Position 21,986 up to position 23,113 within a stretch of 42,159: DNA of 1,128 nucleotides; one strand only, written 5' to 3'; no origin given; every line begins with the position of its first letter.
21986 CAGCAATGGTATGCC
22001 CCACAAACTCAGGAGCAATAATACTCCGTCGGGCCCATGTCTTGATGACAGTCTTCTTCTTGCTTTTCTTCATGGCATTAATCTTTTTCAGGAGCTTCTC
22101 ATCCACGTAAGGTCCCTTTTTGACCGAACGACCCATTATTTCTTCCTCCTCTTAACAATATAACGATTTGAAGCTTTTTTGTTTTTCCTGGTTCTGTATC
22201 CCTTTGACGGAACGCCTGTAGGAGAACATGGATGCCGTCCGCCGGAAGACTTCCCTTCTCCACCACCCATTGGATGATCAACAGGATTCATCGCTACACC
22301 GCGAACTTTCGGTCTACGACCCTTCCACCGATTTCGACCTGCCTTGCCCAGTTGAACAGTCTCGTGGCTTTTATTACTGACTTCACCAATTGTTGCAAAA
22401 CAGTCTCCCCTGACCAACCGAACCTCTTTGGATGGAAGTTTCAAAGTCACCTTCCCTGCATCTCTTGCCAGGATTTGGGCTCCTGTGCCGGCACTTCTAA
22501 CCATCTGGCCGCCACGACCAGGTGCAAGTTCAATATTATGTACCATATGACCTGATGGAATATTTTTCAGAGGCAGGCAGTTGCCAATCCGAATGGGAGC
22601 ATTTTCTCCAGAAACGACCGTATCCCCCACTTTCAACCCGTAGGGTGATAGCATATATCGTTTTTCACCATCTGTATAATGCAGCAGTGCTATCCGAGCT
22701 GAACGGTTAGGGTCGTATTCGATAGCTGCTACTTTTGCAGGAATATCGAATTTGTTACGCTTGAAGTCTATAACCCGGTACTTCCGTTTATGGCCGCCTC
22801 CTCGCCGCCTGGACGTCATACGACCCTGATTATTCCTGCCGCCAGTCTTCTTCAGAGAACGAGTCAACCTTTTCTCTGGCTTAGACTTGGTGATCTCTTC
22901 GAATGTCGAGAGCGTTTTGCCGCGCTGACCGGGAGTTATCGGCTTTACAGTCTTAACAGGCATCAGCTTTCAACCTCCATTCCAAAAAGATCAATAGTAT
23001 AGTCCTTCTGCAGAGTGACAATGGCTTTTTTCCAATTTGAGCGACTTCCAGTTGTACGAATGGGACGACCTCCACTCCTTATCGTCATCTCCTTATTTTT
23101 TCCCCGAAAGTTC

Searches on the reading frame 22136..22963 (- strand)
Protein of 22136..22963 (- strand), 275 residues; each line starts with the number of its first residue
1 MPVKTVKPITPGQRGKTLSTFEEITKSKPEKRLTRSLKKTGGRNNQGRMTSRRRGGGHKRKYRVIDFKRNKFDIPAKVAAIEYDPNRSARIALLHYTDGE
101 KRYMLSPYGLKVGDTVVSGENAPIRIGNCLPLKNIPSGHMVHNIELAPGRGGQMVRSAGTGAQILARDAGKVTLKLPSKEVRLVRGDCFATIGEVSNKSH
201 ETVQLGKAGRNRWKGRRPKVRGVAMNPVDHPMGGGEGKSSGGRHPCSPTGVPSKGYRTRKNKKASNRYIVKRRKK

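Call 78: find_homologous_proteins(query=window:22136-22963:-, max_evalue=1e-30)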
Query window:22136-22963:- (275 aa): 8000 proteins with E <= 1e-30 among 8000 candidates; the best 120 are listed.
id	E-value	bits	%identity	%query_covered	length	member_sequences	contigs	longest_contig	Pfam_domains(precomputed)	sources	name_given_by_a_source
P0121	6.7e-164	563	89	100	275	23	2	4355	PF00181.31,PF03947.25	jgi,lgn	jgi:large subunit ribosomal protein L2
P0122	1.2e-162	559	88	100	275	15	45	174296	PF00181.31,PF03947.25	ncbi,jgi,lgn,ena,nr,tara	ncbi:MAG: 50S ribosomal protein L2 [Candidatus Marinimicrobia bacterium]|jgi:large subunit ribosomal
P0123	6.7e-157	540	86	100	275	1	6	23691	PF00181.31,PF03947.25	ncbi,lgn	ncbi:MAG: 50S ribosomal protein L2 [Fidelibacterota bacterium]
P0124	4.7e-144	498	81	100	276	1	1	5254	PF00181.31,PF03947.25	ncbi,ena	-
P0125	2.3e-142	492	80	100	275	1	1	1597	PF00181.31,PF03947.25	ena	-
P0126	8.3e-142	490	80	100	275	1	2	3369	PF00181.31,PF03947.25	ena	-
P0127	9.1e-142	490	80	100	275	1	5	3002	PF00181.31,PF03947.25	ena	-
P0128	1.2e-141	490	80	100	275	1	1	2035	PF00181.31,PF03947.25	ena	-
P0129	1.2e-141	490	80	100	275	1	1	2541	PF00181.31,PF03947.25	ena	-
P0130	1.2e-141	490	80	100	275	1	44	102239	PF00181.31,PF03947.25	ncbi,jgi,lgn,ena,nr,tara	ncbi:MAG: 50S ribosomal protein L2 [Candidatus Marinimicrobia bacterium]|jgi:large subunit ribosomal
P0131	1.3e-141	490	80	100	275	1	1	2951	PF00181.31,PF03947.25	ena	-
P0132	1.5e-141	489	80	100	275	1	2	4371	PF00181.31,PF03947.25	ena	-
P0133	1.5e-141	489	80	100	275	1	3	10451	PF00181.31,PF03947.25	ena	-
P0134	1.5e-141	489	80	100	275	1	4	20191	PF00181.31,PF03947.25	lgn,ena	-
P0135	1.7e-141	489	79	100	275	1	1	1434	PF00181.31,PF03947.25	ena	-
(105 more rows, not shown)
